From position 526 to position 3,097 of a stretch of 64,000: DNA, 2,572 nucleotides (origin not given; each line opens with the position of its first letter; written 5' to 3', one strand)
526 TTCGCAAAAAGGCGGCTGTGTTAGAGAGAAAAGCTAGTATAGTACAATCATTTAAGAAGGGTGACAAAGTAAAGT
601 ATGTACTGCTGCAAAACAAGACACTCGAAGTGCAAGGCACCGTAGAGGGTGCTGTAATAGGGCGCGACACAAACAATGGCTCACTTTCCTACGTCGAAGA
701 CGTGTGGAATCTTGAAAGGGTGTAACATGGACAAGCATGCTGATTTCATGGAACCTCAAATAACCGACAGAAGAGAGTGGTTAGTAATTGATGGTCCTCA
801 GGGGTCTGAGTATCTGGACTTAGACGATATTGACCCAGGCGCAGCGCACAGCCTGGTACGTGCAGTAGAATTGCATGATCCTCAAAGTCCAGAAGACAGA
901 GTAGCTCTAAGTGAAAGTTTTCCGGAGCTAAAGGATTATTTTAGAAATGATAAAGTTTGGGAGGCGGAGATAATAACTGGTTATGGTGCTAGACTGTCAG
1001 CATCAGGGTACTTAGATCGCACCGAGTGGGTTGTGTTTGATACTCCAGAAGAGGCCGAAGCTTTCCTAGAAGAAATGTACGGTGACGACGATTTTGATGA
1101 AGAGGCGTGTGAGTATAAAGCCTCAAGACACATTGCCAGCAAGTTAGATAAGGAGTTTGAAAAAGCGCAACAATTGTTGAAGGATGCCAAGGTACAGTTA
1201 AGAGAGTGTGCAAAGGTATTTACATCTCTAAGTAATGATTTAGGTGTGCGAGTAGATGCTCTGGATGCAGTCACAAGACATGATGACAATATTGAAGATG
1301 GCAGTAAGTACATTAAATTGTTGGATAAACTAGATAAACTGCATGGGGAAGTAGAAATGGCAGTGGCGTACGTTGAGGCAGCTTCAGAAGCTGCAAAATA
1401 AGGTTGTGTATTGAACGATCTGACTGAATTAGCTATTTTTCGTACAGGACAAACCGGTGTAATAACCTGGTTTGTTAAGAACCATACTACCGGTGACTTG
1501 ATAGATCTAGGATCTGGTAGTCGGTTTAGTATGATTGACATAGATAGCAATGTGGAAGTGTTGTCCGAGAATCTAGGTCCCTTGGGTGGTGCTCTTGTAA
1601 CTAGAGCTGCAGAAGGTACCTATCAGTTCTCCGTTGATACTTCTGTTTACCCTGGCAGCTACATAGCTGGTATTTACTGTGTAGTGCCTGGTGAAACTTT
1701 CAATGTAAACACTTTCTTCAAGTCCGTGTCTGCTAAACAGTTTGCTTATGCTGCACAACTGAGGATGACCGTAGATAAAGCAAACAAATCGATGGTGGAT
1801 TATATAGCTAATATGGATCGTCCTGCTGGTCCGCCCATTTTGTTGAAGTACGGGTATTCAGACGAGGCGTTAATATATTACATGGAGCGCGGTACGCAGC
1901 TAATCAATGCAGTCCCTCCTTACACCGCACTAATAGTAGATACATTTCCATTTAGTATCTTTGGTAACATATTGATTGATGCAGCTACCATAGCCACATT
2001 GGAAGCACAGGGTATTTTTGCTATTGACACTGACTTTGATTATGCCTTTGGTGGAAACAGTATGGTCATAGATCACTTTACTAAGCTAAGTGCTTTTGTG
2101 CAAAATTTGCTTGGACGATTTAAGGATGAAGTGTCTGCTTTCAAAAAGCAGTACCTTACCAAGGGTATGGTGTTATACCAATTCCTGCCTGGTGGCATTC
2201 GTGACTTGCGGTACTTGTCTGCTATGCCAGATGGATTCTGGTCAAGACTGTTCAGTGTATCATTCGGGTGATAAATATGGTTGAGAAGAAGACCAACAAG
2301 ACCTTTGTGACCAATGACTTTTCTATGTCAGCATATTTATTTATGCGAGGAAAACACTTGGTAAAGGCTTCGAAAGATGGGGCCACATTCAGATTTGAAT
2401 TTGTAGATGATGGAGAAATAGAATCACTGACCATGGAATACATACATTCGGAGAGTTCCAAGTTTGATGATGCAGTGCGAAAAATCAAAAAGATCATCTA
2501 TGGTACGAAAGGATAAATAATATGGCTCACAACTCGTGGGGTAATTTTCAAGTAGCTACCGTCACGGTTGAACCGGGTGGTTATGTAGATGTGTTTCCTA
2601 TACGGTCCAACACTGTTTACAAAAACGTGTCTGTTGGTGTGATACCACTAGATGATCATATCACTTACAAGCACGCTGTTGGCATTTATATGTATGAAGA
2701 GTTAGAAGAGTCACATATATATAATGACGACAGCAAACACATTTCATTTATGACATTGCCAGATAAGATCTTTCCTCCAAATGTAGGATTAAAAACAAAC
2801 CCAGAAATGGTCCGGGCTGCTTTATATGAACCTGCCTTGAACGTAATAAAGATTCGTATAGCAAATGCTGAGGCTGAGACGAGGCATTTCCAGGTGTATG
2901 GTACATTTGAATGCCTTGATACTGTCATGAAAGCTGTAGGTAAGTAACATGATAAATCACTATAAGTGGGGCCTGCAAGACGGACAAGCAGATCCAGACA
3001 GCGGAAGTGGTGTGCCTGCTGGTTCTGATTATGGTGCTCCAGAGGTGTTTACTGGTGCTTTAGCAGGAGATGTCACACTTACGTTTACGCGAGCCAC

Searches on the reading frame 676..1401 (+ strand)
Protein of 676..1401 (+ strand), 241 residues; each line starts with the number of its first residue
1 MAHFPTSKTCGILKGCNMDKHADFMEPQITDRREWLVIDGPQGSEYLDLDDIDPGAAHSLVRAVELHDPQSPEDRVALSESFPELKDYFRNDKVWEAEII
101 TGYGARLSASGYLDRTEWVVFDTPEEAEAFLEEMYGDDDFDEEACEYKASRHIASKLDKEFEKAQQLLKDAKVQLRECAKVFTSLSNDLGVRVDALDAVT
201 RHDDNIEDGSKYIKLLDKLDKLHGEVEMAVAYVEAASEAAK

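Call 40: find_encoding_contigs(protein=window:676-1401:+, flank=10000, max_places=3)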
Protein window:676-1401:+ (241 aa): no gene with exactly this product is on record in the collection.

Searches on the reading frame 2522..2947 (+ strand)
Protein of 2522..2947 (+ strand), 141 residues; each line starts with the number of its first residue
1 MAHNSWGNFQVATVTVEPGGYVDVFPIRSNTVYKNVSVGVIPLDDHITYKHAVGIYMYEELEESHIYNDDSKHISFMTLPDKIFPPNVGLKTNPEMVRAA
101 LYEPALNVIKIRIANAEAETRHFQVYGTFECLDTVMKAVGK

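Call 64: find_encoding_contigs(protein=window:2522-2947:+, flank=10000, max_places=3)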
Protein window:2522-2947:+ (141 aa): 2 contigs read that carry it; 1 place shown.
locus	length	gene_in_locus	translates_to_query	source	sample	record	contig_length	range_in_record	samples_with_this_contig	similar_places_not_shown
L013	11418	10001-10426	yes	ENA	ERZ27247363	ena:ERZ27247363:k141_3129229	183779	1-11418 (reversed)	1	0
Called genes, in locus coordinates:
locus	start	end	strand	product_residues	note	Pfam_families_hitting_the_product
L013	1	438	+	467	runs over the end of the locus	-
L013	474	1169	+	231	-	-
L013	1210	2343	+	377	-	-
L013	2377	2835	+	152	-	-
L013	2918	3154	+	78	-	-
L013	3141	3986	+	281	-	-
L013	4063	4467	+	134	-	-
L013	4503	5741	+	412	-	PF12323:HTH_OrfB_IS605, PF01385:OrfB_IS605, PF07282:Cas12f1-like_TNB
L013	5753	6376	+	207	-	-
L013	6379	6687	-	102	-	-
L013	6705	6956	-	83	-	-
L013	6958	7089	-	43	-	-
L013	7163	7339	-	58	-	-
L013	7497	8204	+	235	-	-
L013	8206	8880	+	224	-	-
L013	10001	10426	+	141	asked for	-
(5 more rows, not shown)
